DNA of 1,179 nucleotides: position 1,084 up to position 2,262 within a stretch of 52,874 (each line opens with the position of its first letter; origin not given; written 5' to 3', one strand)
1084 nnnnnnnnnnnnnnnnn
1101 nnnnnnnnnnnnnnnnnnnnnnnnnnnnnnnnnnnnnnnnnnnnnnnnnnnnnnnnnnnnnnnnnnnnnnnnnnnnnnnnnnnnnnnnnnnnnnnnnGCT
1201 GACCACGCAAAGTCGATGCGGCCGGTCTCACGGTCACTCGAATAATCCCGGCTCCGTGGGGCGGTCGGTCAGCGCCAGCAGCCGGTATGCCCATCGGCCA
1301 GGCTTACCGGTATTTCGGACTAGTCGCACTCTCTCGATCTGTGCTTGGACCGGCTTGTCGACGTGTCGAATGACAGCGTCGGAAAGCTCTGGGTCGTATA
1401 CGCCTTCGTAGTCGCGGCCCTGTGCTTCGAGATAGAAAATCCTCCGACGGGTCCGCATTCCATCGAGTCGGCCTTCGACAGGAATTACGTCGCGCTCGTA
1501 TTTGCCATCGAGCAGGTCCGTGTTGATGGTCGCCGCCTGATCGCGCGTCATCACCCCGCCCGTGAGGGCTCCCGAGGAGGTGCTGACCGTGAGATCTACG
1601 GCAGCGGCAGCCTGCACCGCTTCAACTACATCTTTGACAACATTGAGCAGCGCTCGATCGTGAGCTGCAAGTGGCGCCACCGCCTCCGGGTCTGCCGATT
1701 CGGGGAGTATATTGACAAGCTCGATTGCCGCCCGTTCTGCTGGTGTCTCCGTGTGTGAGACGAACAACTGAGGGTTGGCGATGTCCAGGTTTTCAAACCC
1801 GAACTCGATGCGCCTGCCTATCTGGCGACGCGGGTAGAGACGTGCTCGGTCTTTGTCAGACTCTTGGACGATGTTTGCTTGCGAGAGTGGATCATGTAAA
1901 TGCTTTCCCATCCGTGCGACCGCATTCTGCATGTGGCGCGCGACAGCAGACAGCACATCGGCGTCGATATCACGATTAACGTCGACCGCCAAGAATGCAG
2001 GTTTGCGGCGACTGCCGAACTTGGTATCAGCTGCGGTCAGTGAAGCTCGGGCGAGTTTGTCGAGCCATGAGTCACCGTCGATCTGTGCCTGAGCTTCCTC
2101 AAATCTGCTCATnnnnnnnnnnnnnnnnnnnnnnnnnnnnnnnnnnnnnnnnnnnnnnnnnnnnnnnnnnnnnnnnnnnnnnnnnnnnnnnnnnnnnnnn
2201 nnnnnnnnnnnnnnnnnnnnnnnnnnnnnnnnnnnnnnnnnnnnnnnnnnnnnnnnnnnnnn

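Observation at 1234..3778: Tightly coupled three-gene leftward operon between integrase and the early promoter: candidate undescribed lysogeny-expressed defence/exclusion system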

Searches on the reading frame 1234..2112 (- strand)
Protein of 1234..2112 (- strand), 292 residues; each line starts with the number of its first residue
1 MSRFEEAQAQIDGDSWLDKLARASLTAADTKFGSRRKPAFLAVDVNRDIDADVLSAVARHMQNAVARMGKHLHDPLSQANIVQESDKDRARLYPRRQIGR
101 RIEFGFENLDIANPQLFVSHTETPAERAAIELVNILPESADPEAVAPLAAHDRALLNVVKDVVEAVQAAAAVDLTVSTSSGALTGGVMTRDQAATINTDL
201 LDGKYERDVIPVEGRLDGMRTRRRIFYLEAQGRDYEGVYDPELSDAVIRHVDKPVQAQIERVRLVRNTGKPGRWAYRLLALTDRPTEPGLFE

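Call 3: search_protein_families(library=pfam, proteins=[window:1234-2112:-], max_evalue=0.1)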
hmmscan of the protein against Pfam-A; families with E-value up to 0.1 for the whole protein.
window:1234-2112:- (292 aa): 0 families

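Call 4: search_protein_families(library=padloc, proteins=[window:1234-2112:-], max_evalue=0.1)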
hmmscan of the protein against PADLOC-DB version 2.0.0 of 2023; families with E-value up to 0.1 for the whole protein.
window:1234-2112:- (292 aa): 1 family
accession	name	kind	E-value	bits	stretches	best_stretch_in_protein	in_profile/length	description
PDLC00420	ThsB1|ThsB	-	0.055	10.6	0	134-174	110-150/319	TIR-like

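Call 5: search_protein_families(library=phrogs, proteins=[window:1234-2112:-], max_evalue=0.01)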
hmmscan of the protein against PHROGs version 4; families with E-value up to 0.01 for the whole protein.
window:1234-2112:- (292 aa): 0 families

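Call 7: search_protein_families(library=ncbifam, proteins=[window:1234-2112:-], max_evalue=0.1)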
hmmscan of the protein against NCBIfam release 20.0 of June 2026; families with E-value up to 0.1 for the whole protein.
window:1234-2112:- (292 aa): 1 family
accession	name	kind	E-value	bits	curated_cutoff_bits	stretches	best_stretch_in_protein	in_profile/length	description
NF009240.0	PRK12596.1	equivalog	0.03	14.1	277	1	145-219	94-165/171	putative monovalent cation/H+ antiporter subunit E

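Call 13: find_homologous_proteins(query=window:1234-2112:-)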
Query window:1234-2112:- (292 aa): 18 proteins with E <= 0.001 among 5022 candidates.
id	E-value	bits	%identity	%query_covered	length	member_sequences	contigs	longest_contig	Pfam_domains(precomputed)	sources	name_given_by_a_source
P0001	1.3e-184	630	100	100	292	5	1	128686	-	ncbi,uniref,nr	ncbi:hypothetical protein [Mycobacteroides abscessus]|uniref:hypothetical protein n=1 Tax=Mycobacter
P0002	7.1e-117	408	65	100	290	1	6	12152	-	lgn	-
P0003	2.5e-103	364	60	100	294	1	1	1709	-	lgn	-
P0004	6.3e-103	362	60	100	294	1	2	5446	-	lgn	-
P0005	4.4e-87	310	57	100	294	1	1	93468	-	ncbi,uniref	ncbi:hypothetical protein [Gordonia alkaliphila]|uniref:DUF222 domain-containing protein n=1 Tax=Gor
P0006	2.9e-80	288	50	98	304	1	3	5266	-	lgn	-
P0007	3.6e-78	281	52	97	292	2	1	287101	-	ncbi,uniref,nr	ncbi:hypothetical protein [Rhodococcus sp. UNC363MFTsu5.1]|uniref:hypothetical protein n=1 Tax=Rhodo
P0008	1.6e-76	276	49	98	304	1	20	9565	-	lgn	-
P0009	4.5e-75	271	50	95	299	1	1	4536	-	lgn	-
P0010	1.6e-73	266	48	100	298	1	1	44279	-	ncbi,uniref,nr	ncbi:hypothetical protein [Prescottella equi]|uniref:hypothetical protein n=1 Tax=Rhodococcus hoagii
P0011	1.2e-72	263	49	98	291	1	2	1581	-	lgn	-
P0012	3.9e-70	255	48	99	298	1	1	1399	-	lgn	-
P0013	1.5e-68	249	45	100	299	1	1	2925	-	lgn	-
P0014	4.5e-65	238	46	100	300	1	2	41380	-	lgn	-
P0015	7.0e-65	237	47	99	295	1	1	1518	-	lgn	-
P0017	9.1e-29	119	32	92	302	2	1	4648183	-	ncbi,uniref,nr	ncbi:hypothetical protein [Arthrobacter oryzae]|uniref:hypothetical protein n=1 Tax=Arthrobacter ory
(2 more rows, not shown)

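Call 14: find_encoding_contigs(protein=P0017, flank=6000, max_places=2)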
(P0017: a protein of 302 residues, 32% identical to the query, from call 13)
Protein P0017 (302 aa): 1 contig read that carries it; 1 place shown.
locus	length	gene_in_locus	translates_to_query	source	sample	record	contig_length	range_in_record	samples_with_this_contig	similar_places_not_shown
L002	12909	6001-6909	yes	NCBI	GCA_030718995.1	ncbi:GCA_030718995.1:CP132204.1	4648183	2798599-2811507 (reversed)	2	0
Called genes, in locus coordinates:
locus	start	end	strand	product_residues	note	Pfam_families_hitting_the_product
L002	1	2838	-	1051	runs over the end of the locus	PF13091:PLDc_2, PF00270:DEAD, PF04851:ResIII, PF00271:Helicase_C, PF11907:DUF3427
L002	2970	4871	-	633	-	PF03235:GmrSD_N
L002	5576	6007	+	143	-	-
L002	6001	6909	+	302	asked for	-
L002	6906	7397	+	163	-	-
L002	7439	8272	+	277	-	PF01381:HTH_3 (weak)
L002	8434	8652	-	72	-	PF13520:AA_permease_2 (weak)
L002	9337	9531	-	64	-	-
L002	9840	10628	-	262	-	-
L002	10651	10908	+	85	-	-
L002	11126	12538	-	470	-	PF00324:AA_permease, PF13520:AA_permease_2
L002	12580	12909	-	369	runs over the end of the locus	PF00155:Aminotran_1_2, PF01053:Cys_Met_Meta_PP (weak)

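Call 15: find_encoding_contigs(protein=P0007, flank=6000, max_places=2)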
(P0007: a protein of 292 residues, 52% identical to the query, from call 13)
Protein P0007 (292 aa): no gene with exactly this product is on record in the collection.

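Call 16: find_encoding_contigs(protein=P0010, flank=6000, max_places=2)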
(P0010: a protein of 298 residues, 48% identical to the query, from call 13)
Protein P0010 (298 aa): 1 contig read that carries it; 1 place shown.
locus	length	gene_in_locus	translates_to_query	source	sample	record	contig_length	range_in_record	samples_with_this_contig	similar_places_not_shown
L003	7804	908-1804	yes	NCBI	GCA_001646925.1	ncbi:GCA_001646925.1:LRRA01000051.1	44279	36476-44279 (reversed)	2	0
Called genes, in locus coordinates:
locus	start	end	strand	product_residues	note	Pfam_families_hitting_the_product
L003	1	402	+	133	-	?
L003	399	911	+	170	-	PF22014:DUF6932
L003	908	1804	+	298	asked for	-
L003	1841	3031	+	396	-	PF00589:Phage_integrase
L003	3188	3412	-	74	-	-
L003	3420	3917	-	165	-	PF05305:DUF732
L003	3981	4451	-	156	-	PF06445:GyrI-like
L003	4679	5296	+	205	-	PF00293:NUDIX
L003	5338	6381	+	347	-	PF20067:SSL_N, PF01436:NHL (faint), PF08450:SGL, PF03088:Str_synth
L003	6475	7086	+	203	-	PF01066:CDP-OH_P_transf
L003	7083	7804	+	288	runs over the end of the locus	PF05949:DUF881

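Call 17: search_protein_families(library=pfam, proteins=[L002:5576-6007:+, L002:6906-7397:+, L002:7439-8272:+, L002:6001-6909:+, L003:1-402:+], max_evalue=1)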
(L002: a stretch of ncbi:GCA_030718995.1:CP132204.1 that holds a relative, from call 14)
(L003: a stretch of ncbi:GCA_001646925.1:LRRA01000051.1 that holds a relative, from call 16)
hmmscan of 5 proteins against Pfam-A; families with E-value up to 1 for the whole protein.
L002:5576-6007:+ (143 aa): 1 family
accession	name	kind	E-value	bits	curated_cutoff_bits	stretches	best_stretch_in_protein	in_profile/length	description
PF22014.2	DUF6932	-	0.12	13.3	27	1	5-49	22-62/142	Family of unknown function (DUF6932)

L002:6906-7397:+ (163 aa): 0 families

L002:7439-8272:+ (277 aa): 6 families
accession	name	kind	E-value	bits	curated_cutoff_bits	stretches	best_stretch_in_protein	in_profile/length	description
PF01381.28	HTH_3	-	2.9e-06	27.6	23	1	40-87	3-50/55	Helix-turn-helix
PF13560.12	HTH_31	-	0.00019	22.1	27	1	34-86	2-55/64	Helix-turn-helix domain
PF13744.12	HTH_37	-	0.00026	21.2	27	1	30-92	15-78/80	Helix-turn-helix domain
PF04545.22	Sigma70_r4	-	0.00071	19.5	24.1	1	36-67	10-41/50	Sigma-70, region 4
PF22495.2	HTH_92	-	0.012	15.4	27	1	42-70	4-31/45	RsaL-like HTH domain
PF00157.23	Pou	-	0.082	13.3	27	1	29-69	4-50/72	Pou domain - N-terminal to homeobox domain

L002:6001-6909:+ (302 aa): 0 families

L003:1-402:+ (133 aa): 1 family
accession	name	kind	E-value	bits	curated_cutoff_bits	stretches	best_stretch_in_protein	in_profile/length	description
PF23279.1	TPR_25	-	0.094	13.2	27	1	39-84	29-74/145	Fungal tetratrico peptide repeats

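Call 21: search_solved_structures(query=window:1234-2112:-, max_evalue=10)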
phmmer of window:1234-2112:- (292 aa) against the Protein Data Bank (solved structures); distinct sequences matched with E-value up to 10: 0.

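Call 35: predict_structure(alignment_id=A1)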
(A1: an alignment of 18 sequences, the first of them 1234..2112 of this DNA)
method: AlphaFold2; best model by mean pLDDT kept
length: 292 residues; sequences in the alignment: 18
mean_pLDDT: 87.9   pTM: 0.74
mean pLDDT of the five models: 87.9, 86.6, 85.8, 85.1, 83.4
residues with pLDDT >= 90: 178; 70-90: 90; 50-70: 24; < 50: 0
segments of 3 or more residues with pLDDT < 50: none
pLDDT, mean of each block of 10 residues (from residue 1): 81 88 75 71 93 94 96 90 91 90 80 53 88 93 88 94 92 85 89 91 92 94 94 95 94 95 91 94 81 63
secondary structure, 60 per line:
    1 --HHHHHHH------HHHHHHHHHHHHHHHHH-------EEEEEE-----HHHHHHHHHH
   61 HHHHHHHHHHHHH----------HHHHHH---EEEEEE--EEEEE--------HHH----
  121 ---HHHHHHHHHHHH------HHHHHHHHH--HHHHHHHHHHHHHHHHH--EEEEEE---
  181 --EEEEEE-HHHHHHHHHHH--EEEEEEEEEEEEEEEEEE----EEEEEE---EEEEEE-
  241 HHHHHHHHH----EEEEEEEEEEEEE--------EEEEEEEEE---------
elements in order: H3-9 H16-32 E40-45 H51-73 H84-89 E93-98 E101-105 H124-135 H142-150 H153-169 E172-177 E183-188 H190-200 E203-220 E225-230 E234-239 H241-249 E254-266 E275-283

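Call 37: search_protein_representatives(alignment_id=A1)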
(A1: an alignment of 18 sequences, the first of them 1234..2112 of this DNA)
Query: 18 sequences, 296 profile positions. Proteins with E-value up to 0.001 (for the whole library): 228; up to 1e-10: 129; up to 1e-30: 85. The best 150 are listed.
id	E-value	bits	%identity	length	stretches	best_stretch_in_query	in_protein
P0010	1.4e-131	454.7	-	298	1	1-294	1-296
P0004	8.4e-128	442.2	-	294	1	1-294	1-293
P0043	1.5e-118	411.9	-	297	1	1-288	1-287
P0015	6.4e-117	406.5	-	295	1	1-293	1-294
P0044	2.9e-87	309.2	-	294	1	2-285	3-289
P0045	1.0e-85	304.1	-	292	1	1-285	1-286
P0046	1.0e-85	304.1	-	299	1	2-287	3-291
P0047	2.4e-82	293.0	-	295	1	2-284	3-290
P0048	2.2e-81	289.9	-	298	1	4-286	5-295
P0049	3.7e-79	282.6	-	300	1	1-285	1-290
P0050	1.6e-77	277.2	-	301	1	1-291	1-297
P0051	7.6e-76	271.7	-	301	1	2-285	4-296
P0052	1.0e-72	261.4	-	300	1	2-294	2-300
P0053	1.0e-71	258.1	-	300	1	3-286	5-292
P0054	1.3e-71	257.8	-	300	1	2-284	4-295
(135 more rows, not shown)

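Call 40: search_protein_families(library=padloc, alignment_id=A3, max_evalue=0.01)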
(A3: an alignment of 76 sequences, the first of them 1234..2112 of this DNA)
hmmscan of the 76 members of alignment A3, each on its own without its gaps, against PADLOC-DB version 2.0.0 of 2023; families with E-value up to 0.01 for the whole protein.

A. member 1, window:1234-2112:- (292 aa): 0 families

B. families by the number of members that match (of 76 scanned): 13 families
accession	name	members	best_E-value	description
PDLC04749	PDC-M63B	9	2.6e-13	-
PDLC04747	PDC-M63B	5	8.8e-10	-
PDLC04575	PDC-M32A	4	0.00011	-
PDLC04746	PDC-M63B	3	4.9e-05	-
PDLC04574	PDC-M32A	3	0.00013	-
PDLC04748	PDC-M63B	3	0.00019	-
PDLC04750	PDC-M63B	2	1.1e-05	-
PDLC04330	PDC-M02B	1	5.4e-05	-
PDLC04576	PDC-M32A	1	7e-05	-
PDLC04299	PDC-M02B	1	0.00072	-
PDLC05015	PDC-S42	1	0.0026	-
PDLC04307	PDC-M02B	1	0.0027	-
PDLC04329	PDC-M02B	1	0.0047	-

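Call 41: search_protein_families(library=pfam, alignment_id=A3, max_evalue=0.01)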
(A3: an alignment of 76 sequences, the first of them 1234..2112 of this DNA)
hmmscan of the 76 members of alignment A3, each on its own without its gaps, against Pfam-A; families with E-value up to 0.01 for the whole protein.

A. member 1, window:1234-2112:- (292 aa): 0 families

B. families by the number of members that match (of 76 scanned): 1 family
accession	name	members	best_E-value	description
PF20471.4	DUF6716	1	0.0089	Putative glycosyltransferase (DUF6716)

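Call 51: search_dna_similar(query=window:1234-2112:-, collection=phages, mode=protein, max_rows=30, max_evalue=0.001)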
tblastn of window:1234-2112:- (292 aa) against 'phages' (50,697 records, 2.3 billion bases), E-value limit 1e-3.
Records with a match: 1; places in all: 1; records where one place covers at least 80% of the query: 1.
Best place of each record, by identity: >=99% 1.
By first word of the organism name: Mycobacterium 1.
By host as written in the record: Mycobacterium abscessus GD58 1.
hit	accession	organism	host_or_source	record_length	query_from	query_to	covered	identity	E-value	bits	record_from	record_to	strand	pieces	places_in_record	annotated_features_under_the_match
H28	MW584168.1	Mycobacterium phage prophi58-1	Mycobacterium abscessus GD58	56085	1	292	100%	100.0%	8e-180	555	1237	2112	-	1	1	2: hypothetical protein | 3: nucleotidyltransferase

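Call 56: search_protein_families(library=padloc, proteins=[L002:5576-6007:+, L002:6001-6909:+, L002:6906-7397:+], max_evalue=0.01)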
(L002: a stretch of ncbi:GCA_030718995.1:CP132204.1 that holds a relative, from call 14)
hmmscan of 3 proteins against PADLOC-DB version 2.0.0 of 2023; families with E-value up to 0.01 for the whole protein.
L002:5576-6007:+ (143 aa): 1 family
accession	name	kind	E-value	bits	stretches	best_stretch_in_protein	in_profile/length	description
PDLC04744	PDC-M63A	-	0.0018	16.3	1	9-84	27-101/152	-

L002:6001-6909:+ (302 aa): 1 family
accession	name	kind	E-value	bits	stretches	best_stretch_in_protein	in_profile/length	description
PDLC04749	PDC-M63B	-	0.00054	17.1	1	129-289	144-304/309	-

L002:6906-7397:+ (163 aa): 0 families

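Call 64: fold_search(model_id=the predicted structure, library=pdb)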
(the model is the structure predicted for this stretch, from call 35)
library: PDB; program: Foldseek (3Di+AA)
matches with E <= 10: 661; with E <= 0.001: 0
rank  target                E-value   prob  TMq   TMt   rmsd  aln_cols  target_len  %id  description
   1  8bhu_BBB              6.4e-03  1.00  0.19  0.61   5.4        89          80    7  Crystal Structure of SilF (Ag(I) form (released 2023-11-15)
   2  4ql5_A                9.0e-03  1.00  0.16  0.53   6.8        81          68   15  Crystal structure of translation initiation factor IF-1 from Streptococcus pneumoniae TIGR4 (released 2014-07-02)
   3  8bhu_CCC              1.1e-02  1.00  0.20  0.67   4.4        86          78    8  Crystal Structure of SilF (Ag(I) form (released 2023-11-15)
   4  8bwv_B                1.6e-02  1.00  0.20  0.66   4.7        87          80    9  Crystal Structure of SilF Cu(I) (released 2024-01-24)
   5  8bhu_FFF              2.6e-02  1.00  0.18  0.61   4.7        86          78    7  Crystal Structure of SilF (Ag(I) form (released 2023-11-15)
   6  6cqk_C                2.6e-02  1.00  0.20  0.53   4.7        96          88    9  Crystal Structure of mitochondrial single-stranded DNA binding proteins from S. cerevisiae, Rim1 (Form1) (released 2018-05-30)
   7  8bhu_AAA              2.7e-02  1.00  0.20  0.70   4.3        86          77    8  Crystal Structure of SilF (Ag(I) form (released 2023-11-15)
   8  4ql5_B                3.1e-02  1.00  0.18  0.63   3.9        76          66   16  Crystal structure of translation initiation factor IF-1 from Streptococcus pneumoniae TIGR4 (released 2014-07-02)
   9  8bbz_AAA              3.2e-02  1.00  0.18  0.57   6.0        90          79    7  Crystal Structure of SilF (apo form) (released 2023-10-25)
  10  3i4o_B                4.0e-02  0.98  0.15  0.52   6.8        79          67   15  Crystal Structure of Translation Initiation Factor 1 from Mycobacterium tuberculosis (released 2010-02-23)
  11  9fco_I                4.8e-02  0.97  0.15  0.51   6.9        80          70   11  Structure of E. coli 30S-IF1-IF3-mRNA-Kasugamycin complex (released 2025-03-19)
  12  6aqh_B                5.3e-02  0.69  0.15  0.10  10.9       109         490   16  Crystal Structure of Lysyl-tRNA Synthetase from Mycobacterium thermoresistibile complexed with L-lysine and Cladospori (released 2017-08-30)
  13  3i4o_A                6.0e-02  0.97  0.15  0.51   6.9        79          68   15  Crystal Structure of Translation Initiation Factor 1 from Mycobacterium tuberculosis (released 2010-02-23)
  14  6cqo_B                6.0e-02  0.97  0.20  0.50   5.8        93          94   13  Crystal Structure of mitochondrial single-stranded DNA binding proteins from S. cerevisiae (SeMet Labeled), Rim1 (Form (released 2018-05-30)
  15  5hgq_A                6.0e-02  0.96  0.17  0.12   6.2        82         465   13  Loa loa Lysyl-tRNA synthetase in complex with Cladosporin. (released 2016-10-26)
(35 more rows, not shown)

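Call 68: find_related_loci(query=A1, collection=genome_contigs, flank=6000)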
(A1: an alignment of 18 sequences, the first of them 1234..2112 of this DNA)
Query A1 (292 aa) in genome_contigs; peptide patterns used: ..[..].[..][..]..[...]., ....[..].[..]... (x = any residue, [..] = any of these).
201 stretches matched a pattern; 150 encode a relative of the query (tblastn E <= 1e-3); the best 80 are kept; 80 distinct loci.
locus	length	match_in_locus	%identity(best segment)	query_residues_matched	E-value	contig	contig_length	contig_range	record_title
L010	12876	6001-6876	57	1-291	3e-89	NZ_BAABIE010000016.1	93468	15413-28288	Gordonia alkaliphila strain JCM 18077 sequence16, whole genome shotgun sequence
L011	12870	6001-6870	37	3-292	4e-43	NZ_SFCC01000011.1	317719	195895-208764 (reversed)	Amycolatopsis suaedae strain 8-3EHSu NODE_11_length_317719_cov_89.2324, whole genome shotgun sequence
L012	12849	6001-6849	36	4-282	7e-42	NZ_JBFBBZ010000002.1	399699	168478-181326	Amycolatopsis sp. NPDC051061 NPDC051061_18_B1.ctg-0002, whole genome shotgun sequence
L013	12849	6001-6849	36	4-282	1e-41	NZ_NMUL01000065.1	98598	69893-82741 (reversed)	Amycolatopsis vastitatis strain H5 contig00065, whole genome shotgun sequence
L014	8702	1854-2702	36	4-282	2e-41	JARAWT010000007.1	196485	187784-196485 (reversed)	Streptomyces sp. MN03-5084-2B NODE_7_length_196485_cov_43.347907, whole genome shotgun sequence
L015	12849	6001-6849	36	4-282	3e-41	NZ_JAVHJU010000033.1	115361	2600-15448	Amycolatopsis sp. A133 NODE_28_length_115361_cov_118.047266, whole genome shotgun sequence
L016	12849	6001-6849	36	4-282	2e-41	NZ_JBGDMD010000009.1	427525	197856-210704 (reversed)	Amycolatopsis kentuckyensis strain KC20-1 9, whole genome shotgun sequence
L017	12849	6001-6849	36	4-282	2e-41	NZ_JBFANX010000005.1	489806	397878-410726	Amycolatopsis sp. NPDC049691 NPDC049691_52_A10.ctg-0005, whole genome shotgun sequence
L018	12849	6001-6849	36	4-282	2e-41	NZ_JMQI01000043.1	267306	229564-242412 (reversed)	Amycolatopsis rifamycinica strain DSM 46095 contig043, whole genome shotgun sequence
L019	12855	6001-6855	35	2-282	2e-41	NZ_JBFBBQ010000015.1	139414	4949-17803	Amycolatopsis sp. NPDC051106 NPDC051106_298_C3.ctg-0015, whole genome shotgun sequence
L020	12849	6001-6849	36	4-282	4e-41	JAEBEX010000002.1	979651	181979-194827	UNVERIFIED_CONTAM: Amycolatopsis sp. cmx-10-5 cmx-10-5_NODE_2_length_979651_cov_20.717991, whole genome shotgun sequence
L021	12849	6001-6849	35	4-282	6e-41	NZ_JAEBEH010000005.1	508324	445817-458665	Amycolatopsis sp. cmx-4-68 cmx-4-68_NODE_5_length_508324_cov_21.268665, whole genome shotgun sequence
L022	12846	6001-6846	35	3-281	3e-41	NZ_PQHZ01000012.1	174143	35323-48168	Amycolatopsis palatopharyngis strain DSM 44832 NODE_12, whole genome shotgun sequence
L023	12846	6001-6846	35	3-281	4e-41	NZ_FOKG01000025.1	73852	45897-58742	Amycolatopsis marina strain CGMCC 4.3568, whole genome shotgun sequence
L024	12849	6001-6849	36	4-282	1e-40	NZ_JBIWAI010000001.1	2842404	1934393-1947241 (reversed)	Amycolatopsis sp. NPDC098790 NPDC098790_270_F1.ctg-0001, whole genome shotgun sequence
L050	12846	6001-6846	36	4-282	1e-38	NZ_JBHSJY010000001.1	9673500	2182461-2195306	Amycolatopsis plumensis strain JCM 13852 tig00000001, whole genome shotgun sequence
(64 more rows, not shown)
